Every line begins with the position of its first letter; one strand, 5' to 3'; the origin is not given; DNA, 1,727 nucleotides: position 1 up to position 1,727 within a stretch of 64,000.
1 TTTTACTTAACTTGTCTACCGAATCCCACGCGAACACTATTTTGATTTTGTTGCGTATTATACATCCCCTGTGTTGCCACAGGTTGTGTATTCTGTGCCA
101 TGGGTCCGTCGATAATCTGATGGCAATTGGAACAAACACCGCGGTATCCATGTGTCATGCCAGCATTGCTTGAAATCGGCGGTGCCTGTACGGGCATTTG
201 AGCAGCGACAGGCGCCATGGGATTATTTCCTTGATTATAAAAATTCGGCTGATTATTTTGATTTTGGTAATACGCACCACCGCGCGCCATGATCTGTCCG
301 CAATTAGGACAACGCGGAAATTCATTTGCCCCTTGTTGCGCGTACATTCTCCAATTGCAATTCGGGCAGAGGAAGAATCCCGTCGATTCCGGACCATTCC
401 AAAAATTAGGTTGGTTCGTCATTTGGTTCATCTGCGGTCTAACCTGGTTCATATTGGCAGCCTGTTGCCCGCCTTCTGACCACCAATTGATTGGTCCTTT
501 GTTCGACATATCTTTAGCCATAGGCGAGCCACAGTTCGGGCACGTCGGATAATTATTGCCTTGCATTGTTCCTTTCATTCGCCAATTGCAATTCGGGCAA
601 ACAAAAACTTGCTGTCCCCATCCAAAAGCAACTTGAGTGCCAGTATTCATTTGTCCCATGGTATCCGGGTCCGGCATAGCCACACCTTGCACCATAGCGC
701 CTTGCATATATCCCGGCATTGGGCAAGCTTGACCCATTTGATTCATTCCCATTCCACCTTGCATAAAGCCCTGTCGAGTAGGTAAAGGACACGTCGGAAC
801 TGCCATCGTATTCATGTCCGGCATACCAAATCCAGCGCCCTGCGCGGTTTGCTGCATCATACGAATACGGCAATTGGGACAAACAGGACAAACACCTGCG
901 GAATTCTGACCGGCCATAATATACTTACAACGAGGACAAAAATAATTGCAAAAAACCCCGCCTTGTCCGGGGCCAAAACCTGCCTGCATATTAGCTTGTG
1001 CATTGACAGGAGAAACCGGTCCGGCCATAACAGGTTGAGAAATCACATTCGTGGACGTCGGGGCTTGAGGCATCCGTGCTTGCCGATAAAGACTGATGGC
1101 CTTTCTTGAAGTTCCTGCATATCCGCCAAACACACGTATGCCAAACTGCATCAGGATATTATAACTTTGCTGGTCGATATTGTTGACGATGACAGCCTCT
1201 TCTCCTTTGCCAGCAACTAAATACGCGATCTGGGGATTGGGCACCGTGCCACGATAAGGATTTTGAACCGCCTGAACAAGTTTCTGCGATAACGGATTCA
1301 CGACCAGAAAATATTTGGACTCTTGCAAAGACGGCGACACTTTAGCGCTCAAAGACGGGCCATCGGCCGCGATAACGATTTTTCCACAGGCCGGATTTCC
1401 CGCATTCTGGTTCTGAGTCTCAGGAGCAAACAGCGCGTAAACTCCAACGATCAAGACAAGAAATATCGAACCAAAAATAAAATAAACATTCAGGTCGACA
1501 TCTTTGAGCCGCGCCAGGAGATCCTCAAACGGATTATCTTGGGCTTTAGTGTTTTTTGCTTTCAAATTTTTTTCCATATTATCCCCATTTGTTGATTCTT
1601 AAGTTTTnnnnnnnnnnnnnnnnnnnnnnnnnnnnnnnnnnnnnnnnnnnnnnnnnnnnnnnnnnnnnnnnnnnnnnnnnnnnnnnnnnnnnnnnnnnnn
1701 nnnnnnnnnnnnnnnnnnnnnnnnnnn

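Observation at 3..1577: Unusual architecture: TM anchor, NifX-like domain, three Cys4 zinc ribbons in Met/Gln/Asn-rich low complexity, then magnetochrome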

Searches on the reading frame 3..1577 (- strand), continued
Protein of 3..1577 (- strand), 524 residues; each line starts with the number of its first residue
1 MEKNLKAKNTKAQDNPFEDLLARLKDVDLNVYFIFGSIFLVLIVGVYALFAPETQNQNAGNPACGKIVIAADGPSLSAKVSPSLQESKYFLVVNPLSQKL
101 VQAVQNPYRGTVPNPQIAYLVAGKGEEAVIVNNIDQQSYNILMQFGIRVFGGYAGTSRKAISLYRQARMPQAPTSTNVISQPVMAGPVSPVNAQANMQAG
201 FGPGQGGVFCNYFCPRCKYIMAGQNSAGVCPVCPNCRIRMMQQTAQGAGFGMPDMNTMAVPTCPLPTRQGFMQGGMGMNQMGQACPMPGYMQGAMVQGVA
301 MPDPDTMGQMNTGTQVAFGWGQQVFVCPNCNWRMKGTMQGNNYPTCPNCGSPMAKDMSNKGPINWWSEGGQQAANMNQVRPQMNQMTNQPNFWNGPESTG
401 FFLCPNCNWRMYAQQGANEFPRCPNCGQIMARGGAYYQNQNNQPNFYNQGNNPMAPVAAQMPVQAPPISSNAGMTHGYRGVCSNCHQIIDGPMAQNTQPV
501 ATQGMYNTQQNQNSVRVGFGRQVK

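Call 38: find_related_loci(query=A1, collection=genome_contigs, flank=10000)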
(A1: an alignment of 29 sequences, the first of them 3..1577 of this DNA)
Query A1 (524 aa) in genome_contigs; peptide patterns used: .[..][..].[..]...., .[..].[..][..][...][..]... (x = any residue, [..] = any of these).
35 stretches matched a pattern; 20 encode a relative of the query (tblastn E <= 1e-3); 20 distinct loci.
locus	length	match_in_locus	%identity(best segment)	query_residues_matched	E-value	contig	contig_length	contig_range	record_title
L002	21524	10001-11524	57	1-522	3e-177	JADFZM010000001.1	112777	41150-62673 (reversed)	MAG: Candidatus Omnitrophota bacterium isolate nHLHbin2 nHLH_bin2_NODE_1_length_112777_cov_11.298682, whole genome shotg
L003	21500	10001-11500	57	17-524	3e-166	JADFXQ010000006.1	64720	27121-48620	MAG: Candidatus Omnitrophota bacterium isolate nDJH15bin13 nDJH15_bin13_NODE_6_length_64720_cov_5.599864, whole genome s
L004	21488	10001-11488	51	5-520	6e-147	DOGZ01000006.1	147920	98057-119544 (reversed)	MAG TPA_asm: Candidatus Omnitrophota bacterium isolate UBA10174 contig_18393, whole genome shotgun sequence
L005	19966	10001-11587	49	2-520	4e-141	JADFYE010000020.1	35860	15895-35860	MAG: Candidatus Omnitrophota bacterium isolate nDJH6bin14 nDJH6_bin14_NODE_20_length_35860_cov_5.461366, whole genome sh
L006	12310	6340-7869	50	6-490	8e-137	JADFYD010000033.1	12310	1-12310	MAG: Candidatus Omnitrophota bacterium isolate nDJH6bin13 nDJH6_bin13_NODE_33_length_12310_cov_1.038332, whole genome sh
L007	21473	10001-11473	50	2-488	6e-137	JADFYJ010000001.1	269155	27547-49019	MAG: Candidatus Omnitrophota bacterium isolate nDJH6bin5 nDJH6_bin5_NODE_1_length_269155_cov_9.477724, whole genome shot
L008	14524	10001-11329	51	5-490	3e-130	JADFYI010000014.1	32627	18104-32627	MAG: Candidatus Omnitrophota bacterium isolate nDJH6bin28 nDJH6_bin28_NODE_944_length_32627_cov_6.188536, whole genome s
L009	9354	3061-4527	45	5-489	8e-111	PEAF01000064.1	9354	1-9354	MAG: Candidatus Omnitrophota bacterium isolate MBPbin6 scaffold458, whole genome shotgun sequence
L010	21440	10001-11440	45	17-488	9e-110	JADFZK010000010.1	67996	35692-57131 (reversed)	MAG: Candidatus Omnitrophota bacterium isolate nHGRbin18 nHGR_bin18_NODE_147_length_67996_cov_10.031262, whole genome sh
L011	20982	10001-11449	44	17-524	2e-107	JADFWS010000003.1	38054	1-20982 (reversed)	MAG: Candidatus Omnitrophota bacterium isolate nCal2bin1 nCal2_bin1_NODE_3_length_38054_cov_3.849409, whole genome shotg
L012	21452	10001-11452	41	2-490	3e-101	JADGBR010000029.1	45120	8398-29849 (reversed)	MAG: Candidatus Omnitrophota bacterium isolate nW3bin14 nW3_bin14_NODE_29_length_45120_cov_3.796391, whole genome shotgu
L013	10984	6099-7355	47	5-520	2e-68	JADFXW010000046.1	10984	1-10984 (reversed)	MAG: Candidatus Omnitrophota bacterium isolate nDJH2bin13 nDJH2_bin13_NODE_46_length_10984_cov_2.515336, whole genome sh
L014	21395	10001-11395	47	2-522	4e-68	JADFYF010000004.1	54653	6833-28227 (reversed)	MAG: Candidatus Omnitrophota bacterium isolate nDJH6bin18 nDJH6_bin18_NODE_4_length_54653_cov_3.406613, whole genome sho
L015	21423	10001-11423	60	1-521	4e-64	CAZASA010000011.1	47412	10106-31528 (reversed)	MAG TPA_asm: uncultured Planctomycetales bacterium isolate binchicken_co241_31 genome assembly, contig: NODE_663_length_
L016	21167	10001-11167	55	5-490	1e-63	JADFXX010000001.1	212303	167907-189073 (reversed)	MAG: Candidatus Omnitrophota bacterium isolate nDJH2bin18 nDJH2_bin18_NODE_1_length_212303_cov_49.092258, whole genome s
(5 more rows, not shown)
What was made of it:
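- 18 of 20 genome loci are Omnitrophota (call 38).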

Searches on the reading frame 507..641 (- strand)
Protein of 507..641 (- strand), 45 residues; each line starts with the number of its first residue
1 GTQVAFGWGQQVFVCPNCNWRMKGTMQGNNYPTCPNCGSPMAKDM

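Call 46: search_solved_structures(query=A3, max_evalue=10, show_alignments=3)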
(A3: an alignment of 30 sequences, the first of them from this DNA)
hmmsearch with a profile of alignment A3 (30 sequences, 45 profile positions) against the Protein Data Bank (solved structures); distinct sequences matched with E-value up to 10: 24.
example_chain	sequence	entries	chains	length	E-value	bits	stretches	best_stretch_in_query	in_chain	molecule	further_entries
2i13_A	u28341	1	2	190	4.8e-07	32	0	3-18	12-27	Aart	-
2k16_A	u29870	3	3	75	0.0031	19.8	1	5-19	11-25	Transcription initiation factor TFIID subunit 3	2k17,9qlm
1u85_A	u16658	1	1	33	0.0057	19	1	7-23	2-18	Kruppel-like factor 3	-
1mey_C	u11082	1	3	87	0.012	18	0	7-18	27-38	CONSENSUS ZINC FINGER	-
2nab_A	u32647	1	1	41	0.027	16.8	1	5-22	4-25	Zinc finger protein 496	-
8hkx_S27A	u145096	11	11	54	0.048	16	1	33-45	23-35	30S ribosomal protein S27ae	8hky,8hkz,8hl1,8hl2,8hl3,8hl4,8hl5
7ysf_A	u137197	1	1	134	0.069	15.5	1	8-27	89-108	Zinc finger protein 524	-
3a43_A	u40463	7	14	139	0.14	14.6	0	5-26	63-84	Hydrogenase nickel incorporation protein hypA | Probable hydrogenase nickel incorporation protein HypA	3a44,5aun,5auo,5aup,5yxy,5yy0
9fhl_Y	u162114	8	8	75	0.2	14.1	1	33-44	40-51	Small ribosomal subunit protein eS31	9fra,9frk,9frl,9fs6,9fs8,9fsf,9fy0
9fny_A1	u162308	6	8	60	0.36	13.2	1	8-38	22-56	RNA-binding protein | Zn-ribbon RNA-binding protein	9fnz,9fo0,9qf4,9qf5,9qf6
9fhl_C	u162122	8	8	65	0.43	13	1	11-18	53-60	Small zinc finger protein HVO-2753-like zinc-binding pocket domain-containing protein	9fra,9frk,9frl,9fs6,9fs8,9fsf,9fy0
2f9i_B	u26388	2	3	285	0.5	12.7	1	15-43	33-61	acetyl-coenzyme A carboxylase carboxyl transferase subunit beta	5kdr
6lqe_A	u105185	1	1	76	0.59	12.5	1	12-29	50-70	AT-rich interactive domain-containing protein 4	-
8q67_A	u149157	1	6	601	0.71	12.3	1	11-39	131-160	DNA helicase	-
6sw9_C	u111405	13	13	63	0.85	12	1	8-18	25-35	Zn-ribbon RNA-binding protein involved in translation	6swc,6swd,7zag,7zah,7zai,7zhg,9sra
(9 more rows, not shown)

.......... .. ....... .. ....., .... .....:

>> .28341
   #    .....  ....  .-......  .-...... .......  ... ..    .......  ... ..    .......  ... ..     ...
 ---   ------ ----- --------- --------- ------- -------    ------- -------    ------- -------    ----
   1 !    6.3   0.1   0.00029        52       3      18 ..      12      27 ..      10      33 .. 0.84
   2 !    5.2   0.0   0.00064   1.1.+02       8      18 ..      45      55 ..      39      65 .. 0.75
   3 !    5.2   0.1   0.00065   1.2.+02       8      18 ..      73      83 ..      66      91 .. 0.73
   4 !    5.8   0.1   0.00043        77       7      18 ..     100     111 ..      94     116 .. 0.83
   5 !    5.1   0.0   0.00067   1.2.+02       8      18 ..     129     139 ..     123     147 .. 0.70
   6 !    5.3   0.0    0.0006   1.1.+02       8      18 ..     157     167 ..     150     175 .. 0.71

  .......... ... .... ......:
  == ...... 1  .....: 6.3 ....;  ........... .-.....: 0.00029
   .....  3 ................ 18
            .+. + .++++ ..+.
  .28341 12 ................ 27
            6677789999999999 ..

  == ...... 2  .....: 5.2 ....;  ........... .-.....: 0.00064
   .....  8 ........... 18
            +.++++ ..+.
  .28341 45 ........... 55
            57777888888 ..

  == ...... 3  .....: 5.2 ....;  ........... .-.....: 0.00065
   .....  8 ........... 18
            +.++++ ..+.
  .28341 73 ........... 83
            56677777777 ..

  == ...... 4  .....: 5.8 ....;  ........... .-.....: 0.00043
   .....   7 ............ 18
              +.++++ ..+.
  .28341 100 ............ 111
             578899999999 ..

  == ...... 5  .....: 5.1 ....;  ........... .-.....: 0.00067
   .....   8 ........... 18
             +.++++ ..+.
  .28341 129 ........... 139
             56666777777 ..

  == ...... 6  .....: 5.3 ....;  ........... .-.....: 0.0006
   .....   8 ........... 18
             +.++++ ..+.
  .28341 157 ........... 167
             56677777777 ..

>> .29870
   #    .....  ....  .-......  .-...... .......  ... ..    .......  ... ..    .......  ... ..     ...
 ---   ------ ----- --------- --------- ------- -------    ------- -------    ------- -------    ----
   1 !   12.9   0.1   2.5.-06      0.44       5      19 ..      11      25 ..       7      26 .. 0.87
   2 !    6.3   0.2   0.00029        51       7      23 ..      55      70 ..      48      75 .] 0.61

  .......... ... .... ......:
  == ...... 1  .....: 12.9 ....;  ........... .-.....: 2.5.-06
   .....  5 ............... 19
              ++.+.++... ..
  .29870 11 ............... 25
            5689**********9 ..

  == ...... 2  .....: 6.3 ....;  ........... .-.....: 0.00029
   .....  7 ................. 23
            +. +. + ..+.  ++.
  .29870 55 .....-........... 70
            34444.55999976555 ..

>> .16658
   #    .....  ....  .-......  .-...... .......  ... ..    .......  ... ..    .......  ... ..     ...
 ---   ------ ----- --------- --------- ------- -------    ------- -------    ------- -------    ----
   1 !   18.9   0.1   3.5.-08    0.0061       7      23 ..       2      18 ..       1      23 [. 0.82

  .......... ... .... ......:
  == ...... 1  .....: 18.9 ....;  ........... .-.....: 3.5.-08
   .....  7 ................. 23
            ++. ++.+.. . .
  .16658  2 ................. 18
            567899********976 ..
